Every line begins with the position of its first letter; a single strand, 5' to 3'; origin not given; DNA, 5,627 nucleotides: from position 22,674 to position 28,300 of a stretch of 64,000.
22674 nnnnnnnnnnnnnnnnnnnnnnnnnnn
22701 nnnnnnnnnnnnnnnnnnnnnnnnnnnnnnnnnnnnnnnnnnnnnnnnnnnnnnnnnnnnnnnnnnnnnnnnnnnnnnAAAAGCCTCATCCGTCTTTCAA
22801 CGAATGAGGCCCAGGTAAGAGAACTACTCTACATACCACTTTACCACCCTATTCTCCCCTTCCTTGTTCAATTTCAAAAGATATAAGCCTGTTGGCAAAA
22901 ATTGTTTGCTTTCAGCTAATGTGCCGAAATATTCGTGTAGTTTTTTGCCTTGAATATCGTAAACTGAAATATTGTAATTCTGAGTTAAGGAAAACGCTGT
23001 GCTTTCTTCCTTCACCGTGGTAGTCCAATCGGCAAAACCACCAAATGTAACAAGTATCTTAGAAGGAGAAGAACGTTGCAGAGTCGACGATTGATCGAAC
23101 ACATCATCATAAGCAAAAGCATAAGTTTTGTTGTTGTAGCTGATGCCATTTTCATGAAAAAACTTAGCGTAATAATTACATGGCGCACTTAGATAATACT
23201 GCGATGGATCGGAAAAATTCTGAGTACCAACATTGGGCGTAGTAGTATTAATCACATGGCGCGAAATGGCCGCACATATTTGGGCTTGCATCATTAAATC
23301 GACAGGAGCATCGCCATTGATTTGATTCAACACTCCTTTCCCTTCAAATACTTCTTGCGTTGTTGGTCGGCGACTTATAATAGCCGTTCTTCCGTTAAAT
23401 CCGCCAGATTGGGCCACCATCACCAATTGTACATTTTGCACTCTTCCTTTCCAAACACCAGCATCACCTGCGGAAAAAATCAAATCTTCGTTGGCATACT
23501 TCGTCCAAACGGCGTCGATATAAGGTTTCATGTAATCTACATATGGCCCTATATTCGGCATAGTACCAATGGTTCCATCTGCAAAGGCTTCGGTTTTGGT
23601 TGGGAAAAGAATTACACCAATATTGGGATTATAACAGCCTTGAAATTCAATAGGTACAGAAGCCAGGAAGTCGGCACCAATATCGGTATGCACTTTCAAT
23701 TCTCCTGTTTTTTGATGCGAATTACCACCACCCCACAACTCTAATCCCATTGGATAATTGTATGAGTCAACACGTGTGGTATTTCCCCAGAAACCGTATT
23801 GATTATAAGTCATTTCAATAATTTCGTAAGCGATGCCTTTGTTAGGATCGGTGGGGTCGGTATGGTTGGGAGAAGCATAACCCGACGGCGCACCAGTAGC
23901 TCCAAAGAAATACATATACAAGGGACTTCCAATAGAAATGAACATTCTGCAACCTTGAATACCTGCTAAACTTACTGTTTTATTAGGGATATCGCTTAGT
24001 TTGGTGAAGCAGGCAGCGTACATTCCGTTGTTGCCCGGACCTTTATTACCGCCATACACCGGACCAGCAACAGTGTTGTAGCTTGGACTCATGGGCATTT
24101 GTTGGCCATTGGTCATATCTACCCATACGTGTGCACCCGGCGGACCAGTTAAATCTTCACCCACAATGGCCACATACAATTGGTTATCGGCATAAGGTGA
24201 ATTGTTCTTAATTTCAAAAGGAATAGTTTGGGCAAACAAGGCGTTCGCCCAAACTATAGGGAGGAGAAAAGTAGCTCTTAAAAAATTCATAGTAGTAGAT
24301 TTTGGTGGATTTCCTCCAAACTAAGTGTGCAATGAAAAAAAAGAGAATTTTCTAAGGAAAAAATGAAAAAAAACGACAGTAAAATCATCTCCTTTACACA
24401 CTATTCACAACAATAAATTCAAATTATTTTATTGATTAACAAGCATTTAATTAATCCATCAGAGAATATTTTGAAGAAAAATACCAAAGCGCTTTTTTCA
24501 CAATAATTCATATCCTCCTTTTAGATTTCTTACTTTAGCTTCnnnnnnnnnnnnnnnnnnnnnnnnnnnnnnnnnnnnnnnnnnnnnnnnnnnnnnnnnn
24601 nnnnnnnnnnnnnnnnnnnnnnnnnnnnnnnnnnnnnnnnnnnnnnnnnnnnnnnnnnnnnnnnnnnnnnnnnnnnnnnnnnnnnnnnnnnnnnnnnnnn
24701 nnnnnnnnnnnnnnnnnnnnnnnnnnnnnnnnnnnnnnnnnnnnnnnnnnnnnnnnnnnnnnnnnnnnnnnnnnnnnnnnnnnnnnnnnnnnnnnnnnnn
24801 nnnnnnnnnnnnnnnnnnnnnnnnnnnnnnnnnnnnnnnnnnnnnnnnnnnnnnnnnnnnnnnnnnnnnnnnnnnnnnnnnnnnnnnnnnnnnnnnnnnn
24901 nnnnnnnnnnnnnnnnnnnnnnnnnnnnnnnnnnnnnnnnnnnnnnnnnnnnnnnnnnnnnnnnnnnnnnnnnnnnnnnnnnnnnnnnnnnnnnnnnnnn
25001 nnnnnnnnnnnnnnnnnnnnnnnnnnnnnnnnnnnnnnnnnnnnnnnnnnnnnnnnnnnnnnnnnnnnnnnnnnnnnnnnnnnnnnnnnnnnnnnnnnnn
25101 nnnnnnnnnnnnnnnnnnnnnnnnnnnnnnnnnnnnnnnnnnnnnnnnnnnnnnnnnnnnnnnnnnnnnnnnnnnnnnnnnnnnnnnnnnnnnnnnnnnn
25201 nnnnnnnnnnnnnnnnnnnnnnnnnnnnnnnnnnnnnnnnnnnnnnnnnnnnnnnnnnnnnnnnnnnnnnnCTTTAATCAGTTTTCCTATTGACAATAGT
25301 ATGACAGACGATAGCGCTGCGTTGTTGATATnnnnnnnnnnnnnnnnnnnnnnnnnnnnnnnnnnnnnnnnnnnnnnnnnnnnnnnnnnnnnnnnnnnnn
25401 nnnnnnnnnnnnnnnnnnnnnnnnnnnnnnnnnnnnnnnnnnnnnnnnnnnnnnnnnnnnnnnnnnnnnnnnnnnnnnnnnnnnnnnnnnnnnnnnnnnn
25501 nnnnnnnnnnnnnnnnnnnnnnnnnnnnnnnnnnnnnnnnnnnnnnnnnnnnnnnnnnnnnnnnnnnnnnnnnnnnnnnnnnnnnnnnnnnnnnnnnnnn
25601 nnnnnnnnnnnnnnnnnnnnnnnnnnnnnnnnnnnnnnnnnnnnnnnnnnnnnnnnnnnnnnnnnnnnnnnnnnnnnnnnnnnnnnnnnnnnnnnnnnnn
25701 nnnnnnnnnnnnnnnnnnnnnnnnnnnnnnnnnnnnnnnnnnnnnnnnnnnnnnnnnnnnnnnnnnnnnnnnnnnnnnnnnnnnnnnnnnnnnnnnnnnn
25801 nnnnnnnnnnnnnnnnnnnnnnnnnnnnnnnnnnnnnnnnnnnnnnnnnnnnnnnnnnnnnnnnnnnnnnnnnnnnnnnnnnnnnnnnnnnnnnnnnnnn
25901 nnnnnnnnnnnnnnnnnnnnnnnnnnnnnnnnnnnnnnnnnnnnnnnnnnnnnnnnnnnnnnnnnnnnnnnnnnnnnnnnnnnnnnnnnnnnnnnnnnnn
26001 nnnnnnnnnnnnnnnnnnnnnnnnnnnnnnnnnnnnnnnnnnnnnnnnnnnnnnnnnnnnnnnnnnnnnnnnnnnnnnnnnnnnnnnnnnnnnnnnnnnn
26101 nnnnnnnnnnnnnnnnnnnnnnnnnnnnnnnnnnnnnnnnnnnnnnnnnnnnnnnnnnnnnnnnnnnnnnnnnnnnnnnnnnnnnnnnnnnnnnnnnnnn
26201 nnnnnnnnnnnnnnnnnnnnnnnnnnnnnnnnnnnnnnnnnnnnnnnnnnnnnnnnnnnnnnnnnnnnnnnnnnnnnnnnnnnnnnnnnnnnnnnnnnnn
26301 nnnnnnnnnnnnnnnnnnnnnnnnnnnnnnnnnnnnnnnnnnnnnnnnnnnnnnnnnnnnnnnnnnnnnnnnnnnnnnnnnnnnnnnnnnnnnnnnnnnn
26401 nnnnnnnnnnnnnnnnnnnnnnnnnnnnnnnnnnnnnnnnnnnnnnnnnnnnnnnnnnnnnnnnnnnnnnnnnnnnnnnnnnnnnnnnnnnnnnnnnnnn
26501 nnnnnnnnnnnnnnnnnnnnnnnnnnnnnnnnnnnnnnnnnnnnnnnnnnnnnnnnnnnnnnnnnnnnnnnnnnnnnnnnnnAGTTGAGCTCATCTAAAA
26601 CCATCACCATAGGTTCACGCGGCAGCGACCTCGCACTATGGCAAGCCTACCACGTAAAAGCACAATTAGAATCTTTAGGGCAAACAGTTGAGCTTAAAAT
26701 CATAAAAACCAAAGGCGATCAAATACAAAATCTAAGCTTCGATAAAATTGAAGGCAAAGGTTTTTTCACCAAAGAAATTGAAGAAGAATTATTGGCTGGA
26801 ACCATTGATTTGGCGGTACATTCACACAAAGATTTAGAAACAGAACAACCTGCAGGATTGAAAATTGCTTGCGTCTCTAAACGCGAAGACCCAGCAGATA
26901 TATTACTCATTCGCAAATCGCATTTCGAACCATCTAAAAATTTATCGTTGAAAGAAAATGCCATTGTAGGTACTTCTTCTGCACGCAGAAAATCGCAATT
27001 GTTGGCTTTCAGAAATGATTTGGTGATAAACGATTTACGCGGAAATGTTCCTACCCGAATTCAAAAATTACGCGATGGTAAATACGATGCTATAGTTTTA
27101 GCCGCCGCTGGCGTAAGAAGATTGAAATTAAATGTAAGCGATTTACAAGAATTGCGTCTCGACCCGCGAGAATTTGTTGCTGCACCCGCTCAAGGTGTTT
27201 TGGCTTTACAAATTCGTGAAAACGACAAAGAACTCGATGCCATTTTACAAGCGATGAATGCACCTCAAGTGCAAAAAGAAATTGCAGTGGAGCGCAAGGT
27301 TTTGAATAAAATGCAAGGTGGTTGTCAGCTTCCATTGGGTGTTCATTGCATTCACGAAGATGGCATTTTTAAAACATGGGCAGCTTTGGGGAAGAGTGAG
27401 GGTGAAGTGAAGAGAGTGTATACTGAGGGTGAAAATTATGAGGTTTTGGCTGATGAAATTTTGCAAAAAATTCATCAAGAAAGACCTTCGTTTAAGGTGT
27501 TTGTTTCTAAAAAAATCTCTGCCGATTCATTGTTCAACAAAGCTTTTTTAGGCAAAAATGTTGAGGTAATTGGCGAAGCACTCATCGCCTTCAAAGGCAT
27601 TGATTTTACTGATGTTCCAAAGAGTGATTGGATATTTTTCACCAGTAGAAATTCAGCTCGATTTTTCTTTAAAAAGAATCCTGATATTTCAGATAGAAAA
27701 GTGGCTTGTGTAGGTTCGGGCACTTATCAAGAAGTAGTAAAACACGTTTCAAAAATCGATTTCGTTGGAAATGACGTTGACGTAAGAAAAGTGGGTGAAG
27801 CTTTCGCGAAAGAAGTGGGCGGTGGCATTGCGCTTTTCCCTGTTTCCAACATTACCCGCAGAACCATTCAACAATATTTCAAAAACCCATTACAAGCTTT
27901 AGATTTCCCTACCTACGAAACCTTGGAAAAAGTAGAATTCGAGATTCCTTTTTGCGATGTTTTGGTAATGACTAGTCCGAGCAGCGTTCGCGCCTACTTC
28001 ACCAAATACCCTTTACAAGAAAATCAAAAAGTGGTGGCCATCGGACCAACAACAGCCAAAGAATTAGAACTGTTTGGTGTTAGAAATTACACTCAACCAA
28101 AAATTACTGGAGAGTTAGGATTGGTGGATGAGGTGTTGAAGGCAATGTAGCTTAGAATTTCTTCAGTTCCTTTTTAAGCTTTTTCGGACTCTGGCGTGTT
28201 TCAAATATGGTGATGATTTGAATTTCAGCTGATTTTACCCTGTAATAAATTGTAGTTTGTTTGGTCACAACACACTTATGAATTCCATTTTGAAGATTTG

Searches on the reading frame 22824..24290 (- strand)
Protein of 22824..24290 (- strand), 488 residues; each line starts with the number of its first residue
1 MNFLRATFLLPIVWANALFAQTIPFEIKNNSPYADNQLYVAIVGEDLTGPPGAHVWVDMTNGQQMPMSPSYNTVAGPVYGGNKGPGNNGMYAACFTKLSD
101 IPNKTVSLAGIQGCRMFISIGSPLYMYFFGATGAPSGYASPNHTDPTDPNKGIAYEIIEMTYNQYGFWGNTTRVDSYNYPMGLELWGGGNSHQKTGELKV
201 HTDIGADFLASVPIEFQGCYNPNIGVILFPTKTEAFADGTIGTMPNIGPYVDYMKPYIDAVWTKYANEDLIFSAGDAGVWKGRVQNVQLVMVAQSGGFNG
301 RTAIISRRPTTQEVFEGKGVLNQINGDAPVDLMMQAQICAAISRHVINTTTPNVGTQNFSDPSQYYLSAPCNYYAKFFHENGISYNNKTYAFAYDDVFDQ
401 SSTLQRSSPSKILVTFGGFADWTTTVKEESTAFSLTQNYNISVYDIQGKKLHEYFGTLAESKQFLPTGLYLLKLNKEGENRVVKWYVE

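Call 62: search_protein_families(library=ncbifam, proteins=[window:22824-24290:-], max_evalue=0.00001)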
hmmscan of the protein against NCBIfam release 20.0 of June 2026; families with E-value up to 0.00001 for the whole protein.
window:22824-24290:- (488 aa): 1 family
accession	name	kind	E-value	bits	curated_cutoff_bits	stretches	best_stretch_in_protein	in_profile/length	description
TIGR04183.1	Por_Secre_tail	domain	3.3e-06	27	23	1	433-486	15-70/72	T9SS type A sorting domain-containing protein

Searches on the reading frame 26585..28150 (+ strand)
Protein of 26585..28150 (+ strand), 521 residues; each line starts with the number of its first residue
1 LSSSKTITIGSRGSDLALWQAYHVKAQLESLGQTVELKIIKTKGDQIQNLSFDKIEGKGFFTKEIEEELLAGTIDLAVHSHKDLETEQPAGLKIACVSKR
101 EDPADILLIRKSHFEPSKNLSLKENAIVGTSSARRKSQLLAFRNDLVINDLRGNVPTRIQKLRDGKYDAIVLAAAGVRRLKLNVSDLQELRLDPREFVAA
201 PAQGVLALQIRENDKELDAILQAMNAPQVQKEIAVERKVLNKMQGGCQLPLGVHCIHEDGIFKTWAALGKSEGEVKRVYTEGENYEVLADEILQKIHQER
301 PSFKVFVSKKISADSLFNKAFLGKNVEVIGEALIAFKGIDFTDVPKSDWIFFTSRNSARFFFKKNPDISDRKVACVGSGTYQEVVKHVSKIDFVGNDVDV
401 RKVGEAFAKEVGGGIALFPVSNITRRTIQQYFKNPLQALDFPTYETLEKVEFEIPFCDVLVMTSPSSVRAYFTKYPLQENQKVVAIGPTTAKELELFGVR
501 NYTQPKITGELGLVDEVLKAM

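Call 62: search_protein_families(library=ncbifam, proteins=[window:26585-28150:+], max_evalue=0.00001)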
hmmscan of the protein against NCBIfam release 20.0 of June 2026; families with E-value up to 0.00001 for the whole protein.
window:26585-28150:+ (521 aa): 11 families
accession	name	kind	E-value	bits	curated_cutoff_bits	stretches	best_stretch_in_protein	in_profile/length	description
TIGR00212.1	hemC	equivalog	1e-88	297.2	164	1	7-283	1-274/293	hydroxymethylbilane synthase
NF002202.0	PRK01066.1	equivalog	1.1e-36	126.3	251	1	4-229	18-234/241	hydroxymethylbilane synthase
NF004593.0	PRK05928.4-2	equivalog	4e-17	62.5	275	1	345-519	51-241/247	uroporphyrinogen-III synthase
NF004592.0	PRK05928.4-1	equivalog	4.9e-14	52.5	332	1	433-517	22-108/237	uroporphyrinogen-III synthase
NF004594.0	PRK05928.4-3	equivalog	1.4e-13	50.8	365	1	327-500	26-212/237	uroporphyrinogen-III synthase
NF004587.0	PRK05928.2-5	equivalog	1.1e-09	38.2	246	0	457-517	49-109/245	uroporphyrinogen-III synthase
NF004586.0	PRK05928.2-4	equivalog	4.5e-09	36.1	401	1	326-431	26-135/240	uroporphyrinogen-III synthase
NF004583.0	PRK05928.1-5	equivalog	6.3e-09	35.7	432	1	347-496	58-225/250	uroporphyrinogen-III synthase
NF004588.0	PRK05928.2-6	equivalog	6.8e-07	29.1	321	1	348-496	46-204/223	uroporphyrinogen-III synthase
NF004590.0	PRK05928.3-2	equivalog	8.4e-07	28.8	330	1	448-497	138-187/209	uroporphyrinogen-III synthase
NF004591.0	PRK05928.3-6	equivalog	1.9e-06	27.5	341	0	457-518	50-109/229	uroporphyrinogen-III synthase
